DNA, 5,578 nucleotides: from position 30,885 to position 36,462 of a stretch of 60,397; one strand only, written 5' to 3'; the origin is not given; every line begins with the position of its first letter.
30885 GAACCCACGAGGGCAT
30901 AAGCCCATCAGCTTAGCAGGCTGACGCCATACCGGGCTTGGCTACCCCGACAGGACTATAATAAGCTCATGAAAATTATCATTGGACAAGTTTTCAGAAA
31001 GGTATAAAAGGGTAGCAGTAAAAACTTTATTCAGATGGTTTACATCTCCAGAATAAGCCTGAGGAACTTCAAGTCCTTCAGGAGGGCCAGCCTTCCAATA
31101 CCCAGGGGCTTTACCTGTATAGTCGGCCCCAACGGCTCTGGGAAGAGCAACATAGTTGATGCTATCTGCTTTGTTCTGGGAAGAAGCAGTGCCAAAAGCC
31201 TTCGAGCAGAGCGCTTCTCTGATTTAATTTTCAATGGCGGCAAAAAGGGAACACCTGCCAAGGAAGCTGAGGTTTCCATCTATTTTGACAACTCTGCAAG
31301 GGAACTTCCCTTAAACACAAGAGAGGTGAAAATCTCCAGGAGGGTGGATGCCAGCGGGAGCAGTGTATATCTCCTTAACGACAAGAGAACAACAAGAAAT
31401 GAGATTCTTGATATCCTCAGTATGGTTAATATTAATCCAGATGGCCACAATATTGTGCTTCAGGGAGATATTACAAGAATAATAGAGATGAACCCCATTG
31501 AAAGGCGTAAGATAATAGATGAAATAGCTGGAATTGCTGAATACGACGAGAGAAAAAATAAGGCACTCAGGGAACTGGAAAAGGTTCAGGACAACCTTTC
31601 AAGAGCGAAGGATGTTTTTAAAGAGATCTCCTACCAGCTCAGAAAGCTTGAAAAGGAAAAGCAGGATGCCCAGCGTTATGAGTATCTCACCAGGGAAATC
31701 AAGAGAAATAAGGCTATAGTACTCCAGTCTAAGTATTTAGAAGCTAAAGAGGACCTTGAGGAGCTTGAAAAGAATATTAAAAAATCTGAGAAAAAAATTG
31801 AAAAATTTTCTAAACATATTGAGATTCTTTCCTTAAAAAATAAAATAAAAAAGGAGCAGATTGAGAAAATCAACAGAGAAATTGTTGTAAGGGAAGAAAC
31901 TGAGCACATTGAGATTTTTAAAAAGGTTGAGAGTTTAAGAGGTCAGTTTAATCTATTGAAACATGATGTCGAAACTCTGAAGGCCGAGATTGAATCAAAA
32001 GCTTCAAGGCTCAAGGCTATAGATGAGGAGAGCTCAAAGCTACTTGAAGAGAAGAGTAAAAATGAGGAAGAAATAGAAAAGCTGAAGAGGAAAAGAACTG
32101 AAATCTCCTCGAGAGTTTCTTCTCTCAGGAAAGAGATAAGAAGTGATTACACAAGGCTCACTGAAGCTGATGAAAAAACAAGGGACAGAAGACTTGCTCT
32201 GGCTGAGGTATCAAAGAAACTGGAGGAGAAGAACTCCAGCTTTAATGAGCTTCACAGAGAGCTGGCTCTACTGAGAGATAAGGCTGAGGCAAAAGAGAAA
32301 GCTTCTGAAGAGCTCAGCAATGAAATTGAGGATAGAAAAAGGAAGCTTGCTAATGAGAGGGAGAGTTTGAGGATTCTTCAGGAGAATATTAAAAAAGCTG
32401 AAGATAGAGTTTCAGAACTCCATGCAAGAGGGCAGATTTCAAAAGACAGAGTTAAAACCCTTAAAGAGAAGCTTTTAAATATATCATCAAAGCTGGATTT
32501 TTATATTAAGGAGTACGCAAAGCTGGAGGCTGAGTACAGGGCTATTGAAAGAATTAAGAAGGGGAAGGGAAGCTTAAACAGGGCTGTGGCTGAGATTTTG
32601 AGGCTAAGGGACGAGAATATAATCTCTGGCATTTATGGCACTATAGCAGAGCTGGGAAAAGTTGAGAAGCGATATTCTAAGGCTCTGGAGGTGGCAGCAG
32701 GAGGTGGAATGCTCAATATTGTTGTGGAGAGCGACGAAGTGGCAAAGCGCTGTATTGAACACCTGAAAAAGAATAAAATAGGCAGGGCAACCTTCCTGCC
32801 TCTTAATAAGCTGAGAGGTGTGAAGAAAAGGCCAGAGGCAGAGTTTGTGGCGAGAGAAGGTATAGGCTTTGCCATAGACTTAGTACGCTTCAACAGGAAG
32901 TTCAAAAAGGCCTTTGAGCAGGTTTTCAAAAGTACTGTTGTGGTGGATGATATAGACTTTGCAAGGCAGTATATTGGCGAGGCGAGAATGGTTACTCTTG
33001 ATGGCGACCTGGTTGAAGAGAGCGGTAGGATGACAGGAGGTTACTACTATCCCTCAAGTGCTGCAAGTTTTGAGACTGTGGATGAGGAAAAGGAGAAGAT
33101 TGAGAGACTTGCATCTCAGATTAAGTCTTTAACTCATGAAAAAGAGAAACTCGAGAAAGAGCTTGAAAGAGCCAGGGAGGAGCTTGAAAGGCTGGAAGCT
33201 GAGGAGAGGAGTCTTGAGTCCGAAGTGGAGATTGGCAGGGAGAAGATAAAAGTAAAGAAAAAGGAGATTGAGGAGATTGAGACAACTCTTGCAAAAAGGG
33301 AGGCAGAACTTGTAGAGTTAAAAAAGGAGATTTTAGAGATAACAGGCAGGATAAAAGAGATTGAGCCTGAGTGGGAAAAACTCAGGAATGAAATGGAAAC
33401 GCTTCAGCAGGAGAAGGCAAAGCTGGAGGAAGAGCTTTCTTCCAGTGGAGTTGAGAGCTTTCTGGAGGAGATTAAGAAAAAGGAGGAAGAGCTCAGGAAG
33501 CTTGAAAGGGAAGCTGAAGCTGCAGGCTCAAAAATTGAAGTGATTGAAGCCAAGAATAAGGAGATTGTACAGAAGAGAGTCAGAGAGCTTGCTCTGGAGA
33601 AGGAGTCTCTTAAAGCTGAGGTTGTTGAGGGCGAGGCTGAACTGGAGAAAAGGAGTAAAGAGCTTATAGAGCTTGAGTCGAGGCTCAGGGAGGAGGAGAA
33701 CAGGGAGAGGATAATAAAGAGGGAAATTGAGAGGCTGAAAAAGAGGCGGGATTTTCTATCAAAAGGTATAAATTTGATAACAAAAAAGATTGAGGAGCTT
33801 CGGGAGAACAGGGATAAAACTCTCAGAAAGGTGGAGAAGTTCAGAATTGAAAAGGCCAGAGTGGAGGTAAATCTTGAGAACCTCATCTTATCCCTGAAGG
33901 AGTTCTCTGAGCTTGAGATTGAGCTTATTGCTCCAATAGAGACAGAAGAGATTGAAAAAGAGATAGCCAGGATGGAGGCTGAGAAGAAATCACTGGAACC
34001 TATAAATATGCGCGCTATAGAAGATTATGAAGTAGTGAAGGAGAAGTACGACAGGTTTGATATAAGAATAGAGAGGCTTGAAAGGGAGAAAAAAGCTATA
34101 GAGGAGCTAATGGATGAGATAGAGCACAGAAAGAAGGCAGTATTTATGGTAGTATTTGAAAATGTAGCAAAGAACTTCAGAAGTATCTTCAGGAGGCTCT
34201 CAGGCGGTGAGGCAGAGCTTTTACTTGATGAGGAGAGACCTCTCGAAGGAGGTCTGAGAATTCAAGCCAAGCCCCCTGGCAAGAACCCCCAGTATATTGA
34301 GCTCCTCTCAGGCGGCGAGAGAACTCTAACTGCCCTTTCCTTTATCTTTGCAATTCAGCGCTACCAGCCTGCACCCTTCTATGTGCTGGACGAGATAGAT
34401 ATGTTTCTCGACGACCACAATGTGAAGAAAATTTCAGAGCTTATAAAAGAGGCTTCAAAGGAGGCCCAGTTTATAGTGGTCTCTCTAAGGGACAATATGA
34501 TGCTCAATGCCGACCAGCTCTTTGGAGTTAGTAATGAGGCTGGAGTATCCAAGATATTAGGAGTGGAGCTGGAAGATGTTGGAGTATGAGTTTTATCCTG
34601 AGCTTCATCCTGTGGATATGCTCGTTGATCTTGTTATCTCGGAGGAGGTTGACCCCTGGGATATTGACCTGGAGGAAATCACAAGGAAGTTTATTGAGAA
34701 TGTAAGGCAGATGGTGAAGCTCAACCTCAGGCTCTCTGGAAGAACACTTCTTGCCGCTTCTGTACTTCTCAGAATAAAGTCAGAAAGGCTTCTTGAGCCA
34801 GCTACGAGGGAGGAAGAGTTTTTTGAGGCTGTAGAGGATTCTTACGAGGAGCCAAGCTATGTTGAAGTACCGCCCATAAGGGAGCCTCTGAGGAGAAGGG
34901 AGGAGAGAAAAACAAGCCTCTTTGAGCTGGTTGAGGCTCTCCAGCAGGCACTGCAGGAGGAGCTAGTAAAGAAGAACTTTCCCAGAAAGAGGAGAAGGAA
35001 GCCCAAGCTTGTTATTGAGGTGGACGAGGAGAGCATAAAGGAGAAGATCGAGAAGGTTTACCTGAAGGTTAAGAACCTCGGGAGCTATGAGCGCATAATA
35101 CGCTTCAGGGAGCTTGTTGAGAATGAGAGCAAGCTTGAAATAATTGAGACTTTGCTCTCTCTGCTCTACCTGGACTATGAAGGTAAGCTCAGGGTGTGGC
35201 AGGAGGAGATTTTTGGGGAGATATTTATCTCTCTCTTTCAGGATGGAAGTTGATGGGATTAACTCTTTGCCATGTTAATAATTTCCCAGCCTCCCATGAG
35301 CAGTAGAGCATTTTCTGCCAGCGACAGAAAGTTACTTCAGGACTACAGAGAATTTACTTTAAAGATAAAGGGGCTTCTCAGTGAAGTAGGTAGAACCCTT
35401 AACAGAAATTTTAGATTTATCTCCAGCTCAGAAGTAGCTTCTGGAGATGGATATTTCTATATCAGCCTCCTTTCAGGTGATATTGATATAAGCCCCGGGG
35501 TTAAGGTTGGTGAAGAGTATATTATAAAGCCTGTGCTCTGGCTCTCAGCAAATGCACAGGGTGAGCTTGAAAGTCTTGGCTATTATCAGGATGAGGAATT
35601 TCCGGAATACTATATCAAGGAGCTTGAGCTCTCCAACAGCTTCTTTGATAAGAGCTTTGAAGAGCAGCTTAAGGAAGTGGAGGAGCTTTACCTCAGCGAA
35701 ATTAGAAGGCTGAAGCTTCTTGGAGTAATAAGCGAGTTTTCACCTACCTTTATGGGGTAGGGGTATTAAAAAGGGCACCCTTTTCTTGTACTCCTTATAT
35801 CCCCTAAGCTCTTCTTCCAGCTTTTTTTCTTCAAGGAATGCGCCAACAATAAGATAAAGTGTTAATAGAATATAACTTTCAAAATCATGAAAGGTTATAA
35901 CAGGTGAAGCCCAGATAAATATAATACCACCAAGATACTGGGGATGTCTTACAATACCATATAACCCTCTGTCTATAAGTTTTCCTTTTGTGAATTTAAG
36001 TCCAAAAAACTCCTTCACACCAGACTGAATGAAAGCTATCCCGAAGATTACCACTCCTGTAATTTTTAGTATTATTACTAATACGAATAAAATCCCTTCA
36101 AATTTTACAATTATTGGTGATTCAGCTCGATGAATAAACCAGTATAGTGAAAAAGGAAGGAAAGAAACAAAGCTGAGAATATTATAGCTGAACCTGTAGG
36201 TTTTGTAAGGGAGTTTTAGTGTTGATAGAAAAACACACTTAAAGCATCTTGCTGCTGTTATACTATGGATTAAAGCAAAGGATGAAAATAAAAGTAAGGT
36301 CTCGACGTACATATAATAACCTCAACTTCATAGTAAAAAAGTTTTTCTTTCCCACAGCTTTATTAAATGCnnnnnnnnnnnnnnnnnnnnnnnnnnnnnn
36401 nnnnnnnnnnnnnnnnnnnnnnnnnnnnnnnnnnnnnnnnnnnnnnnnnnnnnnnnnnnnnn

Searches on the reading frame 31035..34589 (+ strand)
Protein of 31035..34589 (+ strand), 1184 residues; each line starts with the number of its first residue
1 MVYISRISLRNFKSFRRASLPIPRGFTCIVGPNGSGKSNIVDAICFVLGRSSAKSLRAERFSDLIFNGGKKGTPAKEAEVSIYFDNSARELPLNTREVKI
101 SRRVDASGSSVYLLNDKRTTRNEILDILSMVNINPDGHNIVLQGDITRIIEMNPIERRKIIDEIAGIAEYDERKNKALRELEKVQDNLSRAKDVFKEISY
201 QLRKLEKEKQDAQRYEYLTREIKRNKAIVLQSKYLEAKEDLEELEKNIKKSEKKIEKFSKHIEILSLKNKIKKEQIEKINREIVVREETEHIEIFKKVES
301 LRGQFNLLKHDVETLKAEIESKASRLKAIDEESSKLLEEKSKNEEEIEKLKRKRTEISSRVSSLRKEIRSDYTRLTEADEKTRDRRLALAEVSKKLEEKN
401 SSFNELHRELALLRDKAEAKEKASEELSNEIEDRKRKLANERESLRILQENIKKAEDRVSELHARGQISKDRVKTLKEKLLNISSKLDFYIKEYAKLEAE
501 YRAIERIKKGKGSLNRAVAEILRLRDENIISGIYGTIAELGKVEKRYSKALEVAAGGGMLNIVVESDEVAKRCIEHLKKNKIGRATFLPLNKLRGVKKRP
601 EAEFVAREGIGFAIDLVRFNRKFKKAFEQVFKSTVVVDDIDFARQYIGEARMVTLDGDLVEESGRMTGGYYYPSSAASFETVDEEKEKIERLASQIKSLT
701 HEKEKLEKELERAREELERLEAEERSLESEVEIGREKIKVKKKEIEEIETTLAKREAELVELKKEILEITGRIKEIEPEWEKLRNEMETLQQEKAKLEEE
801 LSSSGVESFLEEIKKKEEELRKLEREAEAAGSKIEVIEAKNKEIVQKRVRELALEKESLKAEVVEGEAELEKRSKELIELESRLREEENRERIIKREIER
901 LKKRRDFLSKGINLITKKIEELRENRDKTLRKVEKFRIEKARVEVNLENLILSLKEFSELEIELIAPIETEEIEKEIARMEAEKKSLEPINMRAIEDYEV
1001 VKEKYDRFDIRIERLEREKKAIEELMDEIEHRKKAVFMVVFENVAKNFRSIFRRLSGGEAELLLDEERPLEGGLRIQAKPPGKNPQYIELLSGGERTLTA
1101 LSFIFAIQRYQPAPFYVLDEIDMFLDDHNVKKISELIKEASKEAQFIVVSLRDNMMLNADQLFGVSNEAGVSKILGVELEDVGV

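Call 74: search_protein_families(library=pfam, proteins=[window:31035-34589:+], max_evalue=0.0001)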
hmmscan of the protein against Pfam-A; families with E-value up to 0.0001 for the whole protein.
window:31035-34589:+ (1184 aa): 6 families
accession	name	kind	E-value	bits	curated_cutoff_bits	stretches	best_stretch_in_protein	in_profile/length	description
PF02463.25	SMC_N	-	4.6e-63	213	40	1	3-1172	1-219/220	RecF/RecN/SMC N terminal domain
PF06470.18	SMC_hinge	-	3.8e-35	121.2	22.5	1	531-646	2-115/116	SMC proteins Flexible Hinge Domain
PF13175.12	AAA_15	-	1.5e-15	58.2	32.1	1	3-281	2-220/374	AAA ATPase domain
PF13476.12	AAA_23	-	2.4e-15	58.2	27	1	6-256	1-201/201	AAA domain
PF13555.12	AAA_29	-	1.8e-08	34.4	27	1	5-48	2-46/61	P-loop containing region of AAA domain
PF13304.12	AAA_21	-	9.4e-07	29.6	27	1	26-57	1-26/304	AAA domain, putative AbiEii toxin, Type IV TA system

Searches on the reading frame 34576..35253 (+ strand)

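Call 74: search_protein_families(library=pfam, proteins=[window:34576-35253:+], max_evalue=0.0001)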
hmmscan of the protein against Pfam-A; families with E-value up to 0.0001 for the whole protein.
window:34576-35253:+ (225 aa): 1 family
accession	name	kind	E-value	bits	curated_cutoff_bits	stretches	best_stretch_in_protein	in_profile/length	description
PF02616.19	SMC_ScpA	-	2.7e-16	60.7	24.6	1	19-90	1-73/232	Segregation and condensation protein ScpA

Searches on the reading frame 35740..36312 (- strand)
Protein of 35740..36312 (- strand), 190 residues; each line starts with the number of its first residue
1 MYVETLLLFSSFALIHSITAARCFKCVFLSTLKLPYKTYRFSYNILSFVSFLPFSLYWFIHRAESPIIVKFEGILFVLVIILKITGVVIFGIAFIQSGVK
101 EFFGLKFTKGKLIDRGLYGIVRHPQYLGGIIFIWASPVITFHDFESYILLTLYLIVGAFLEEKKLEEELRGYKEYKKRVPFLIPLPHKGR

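Call 75: search_protein_families(library=pfam, proteins=[window:35740-36312:-], max_evalue=0.0001)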
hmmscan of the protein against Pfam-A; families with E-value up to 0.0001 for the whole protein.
window:35740-36312:- (190 aa): 3 families
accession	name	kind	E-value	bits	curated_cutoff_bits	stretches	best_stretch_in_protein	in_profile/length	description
PF06966.17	DUF1295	-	2.1e-07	31.1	20.4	1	78-179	123-235/235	Protein of unknown function (DUF1295)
PF04191.18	PEMT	-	1.2e-06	29.3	25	1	77-161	11-91/105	Phospholipid methyltransferase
PF07298.16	NnrU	-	2.3e-05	24.6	24.7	1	7-137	4-114/188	NnrU protein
